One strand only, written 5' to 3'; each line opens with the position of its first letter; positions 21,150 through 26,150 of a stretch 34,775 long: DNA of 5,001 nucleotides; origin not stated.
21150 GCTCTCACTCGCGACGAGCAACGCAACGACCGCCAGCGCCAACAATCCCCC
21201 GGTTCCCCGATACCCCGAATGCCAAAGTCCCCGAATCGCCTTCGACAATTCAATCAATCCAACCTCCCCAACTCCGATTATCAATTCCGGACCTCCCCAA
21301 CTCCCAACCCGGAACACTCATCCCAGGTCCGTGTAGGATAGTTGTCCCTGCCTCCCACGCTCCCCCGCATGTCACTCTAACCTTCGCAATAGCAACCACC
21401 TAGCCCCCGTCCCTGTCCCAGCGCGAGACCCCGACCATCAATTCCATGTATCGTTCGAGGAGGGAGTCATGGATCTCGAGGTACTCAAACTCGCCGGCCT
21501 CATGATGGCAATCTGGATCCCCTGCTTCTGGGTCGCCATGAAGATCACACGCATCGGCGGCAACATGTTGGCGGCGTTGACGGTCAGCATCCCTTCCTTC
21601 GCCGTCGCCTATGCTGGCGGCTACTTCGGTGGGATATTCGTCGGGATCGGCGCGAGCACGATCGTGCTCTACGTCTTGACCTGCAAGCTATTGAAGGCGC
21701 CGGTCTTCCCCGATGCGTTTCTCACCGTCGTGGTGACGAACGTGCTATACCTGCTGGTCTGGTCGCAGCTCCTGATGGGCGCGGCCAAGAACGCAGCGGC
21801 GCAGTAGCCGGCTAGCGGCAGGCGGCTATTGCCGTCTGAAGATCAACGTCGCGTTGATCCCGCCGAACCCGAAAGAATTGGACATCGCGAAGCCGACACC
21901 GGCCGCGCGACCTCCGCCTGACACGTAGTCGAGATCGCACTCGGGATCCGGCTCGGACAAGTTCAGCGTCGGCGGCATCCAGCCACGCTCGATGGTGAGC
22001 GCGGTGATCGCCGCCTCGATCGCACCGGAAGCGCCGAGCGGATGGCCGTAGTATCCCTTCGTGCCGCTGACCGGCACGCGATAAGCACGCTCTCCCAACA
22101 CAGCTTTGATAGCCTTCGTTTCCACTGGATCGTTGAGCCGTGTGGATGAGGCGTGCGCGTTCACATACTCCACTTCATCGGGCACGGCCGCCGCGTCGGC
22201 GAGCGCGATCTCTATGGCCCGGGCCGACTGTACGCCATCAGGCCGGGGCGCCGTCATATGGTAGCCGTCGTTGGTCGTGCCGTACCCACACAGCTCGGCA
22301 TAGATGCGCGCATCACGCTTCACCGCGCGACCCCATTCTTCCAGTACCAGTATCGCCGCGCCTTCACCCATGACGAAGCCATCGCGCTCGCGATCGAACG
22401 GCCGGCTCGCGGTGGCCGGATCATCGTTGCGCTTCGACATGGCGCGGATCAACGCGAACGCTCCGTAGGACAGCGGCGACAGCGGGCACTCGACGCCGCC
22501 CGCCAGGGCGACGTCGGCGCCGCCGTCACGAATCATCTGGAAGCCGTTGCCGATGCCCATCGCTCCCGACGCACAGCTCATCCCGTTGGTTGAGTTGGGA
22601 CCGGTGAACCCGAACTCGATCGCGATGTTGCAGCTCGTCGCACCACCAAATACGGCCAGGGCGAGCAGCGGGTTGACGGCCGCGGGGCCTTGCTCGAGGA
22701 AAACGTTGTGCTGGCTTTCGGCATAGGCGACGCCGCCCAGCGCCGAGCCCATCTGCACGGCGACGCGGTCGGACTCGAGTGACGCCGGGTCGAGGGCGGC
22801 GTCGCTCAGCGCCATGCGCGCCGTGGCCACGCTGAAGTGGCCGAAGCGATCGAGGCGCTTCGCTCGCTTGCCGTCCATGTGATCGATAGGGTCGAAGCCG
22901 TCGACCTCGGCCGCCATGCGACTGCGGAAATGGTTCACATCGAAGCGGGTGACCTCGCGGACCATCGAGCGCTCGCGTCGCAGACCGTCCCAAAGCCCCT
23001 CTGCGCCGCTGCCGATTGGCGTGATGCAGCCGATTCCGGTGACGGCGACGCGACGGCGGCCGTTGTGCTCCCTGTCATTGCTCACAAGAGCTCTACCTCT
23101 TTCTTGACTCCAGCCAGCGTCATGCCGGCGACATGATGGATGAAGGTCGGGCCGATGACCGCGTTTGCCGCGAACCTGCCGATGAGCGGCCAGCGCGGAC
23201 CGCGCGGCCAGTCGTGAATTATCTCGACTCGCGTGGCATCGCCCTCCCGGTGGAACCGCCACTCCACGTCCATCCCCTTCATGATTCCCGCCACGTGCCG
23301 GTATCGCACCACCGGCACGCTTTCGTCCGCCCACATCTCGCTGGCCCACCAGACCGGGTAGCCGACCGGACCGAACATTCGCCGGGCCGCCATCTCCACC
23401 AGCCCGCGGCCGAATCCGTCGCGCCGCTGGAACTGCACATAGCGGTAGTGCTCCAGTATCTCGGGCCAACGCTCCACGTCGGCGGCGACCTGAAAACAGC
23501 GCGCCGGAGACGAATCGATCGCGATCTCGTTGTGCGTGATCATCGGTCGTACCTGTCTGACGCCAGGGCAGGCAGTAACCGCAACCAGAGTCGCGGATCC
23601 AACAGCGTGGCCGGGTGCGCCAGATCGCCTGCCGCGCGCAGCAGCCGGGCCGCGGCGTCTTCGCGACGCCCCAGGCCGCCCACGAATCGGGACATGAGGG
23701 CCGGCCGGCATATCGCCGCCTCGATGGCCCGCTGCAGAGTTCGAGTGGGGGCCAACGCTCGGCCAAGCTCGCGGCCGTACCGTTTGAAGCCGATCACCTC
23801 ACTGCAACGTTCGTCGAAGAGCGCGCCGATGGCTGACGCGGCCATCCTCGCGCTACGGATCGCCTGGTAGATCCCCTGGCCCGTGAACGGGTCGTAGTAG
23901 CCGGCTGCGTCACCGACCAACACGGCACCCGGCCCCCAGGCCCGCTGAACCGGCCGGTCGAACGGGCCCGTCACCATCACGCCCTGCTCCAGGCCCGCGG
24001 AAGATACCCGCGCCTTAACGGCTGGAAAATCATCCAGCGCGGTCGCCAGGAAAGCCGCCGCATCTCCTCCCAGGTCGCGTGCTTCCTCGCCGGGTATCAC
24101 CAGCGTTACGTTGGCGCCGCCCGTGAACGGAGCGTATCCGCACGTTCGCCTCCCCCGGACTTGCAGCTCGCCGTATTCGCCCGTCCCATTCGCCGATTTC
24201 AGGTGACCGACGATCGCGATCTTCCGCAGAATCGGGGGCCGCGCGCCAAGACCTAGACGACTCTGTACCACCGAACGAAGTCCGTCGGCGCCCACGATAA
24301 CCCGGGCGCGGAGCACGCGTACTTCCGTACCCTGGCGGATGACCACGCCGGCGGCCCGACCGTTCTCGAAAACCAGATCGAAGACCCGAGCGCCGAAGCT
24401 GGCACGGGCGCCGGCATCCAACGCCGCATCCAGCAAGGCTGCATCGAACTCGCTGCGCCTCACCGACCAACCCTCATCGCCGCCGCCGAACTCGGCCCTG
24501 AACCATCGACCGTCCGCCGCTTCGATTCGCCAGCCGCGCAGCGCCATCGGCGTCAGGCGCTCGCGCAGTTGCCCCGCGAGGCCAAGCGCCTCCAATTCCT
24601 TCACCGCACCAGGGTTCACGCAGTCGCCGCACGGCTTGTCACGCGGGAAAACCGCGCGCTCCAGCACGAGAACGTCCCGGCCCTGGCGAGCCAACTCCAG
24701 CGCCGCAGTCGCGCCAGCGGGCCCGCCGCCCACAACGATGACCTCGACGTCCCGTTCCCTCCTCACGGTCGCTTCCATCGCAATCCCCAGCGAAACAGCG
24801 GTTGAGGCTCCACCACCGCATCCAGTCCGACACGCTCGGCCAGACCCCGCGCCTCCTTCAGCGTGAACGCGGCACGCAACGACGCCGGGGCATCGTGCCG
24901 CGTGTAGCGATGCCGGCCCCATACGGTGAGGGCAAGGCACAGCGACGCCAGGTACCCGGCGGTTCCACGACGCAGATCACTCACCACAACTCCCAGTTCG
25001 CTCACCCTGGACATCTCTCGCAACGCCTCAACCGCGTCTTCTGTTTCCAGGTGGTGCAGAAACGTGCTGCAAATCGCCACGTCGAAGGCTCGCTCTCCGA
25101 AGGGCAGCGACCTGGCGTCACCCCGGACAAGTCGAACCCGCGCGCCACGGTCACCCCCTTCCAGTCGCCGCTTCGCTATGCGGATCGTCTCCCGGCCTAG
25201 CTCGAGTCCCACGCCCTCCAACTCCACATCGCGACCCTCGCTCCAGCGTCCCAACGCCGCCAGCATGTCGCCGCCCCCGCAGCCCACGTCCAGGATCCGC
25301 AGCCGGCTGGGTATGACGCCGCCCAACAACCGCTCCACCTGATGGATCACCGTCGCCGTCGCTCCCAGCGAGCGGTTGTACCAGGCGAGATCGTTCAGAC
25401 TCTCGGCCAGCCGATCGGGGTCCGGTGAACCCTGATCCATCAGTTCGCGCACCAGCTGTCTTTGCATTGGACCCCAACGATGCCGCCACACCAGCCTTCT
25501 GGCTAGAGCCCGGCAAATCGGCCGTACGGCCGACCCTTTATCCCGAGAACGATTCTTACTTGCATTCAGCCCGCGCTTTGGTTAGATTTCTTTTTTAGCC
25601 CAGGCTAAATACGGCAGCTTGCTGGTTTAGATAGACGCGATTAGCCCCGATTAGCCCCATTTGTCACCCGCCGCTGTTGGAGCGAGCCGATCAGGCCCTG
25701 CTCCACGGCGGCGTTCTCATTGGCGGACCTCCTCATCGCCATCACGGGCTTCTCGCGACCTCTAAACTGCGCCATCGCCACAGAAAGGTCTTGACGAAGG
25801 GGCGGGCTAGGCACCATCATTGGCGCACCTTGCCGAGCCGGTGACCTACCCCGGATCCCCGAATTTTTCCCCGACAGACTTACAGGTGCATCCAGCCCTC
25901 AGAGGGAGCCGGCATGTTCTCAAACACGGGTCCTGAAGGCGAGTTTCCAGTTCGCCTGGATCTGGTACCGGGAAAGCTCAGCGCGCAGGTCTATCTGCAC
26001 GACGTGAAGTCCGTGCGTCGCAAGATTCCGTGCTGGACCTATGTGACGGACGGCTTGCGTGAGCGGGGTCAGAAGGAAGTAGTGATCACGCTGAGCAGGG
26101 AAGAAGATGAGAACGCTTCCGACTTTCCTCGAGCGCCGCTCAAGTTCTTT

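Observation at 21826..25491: Translationally coupled methyltransferase / FAD-enzyme / SRPBCC / stand-alone ketosynthase cluster: possible uncharacterised phenolic-lipid or quinone-like pathway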

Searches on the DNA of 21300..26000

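Call 54: search_rna_families(source=window, start=21300, end=26000, threshold=evalue, max_evalue=1)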
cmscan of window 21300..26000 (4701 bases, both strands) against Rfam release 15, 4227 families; matches with E-value up to 1: 0.
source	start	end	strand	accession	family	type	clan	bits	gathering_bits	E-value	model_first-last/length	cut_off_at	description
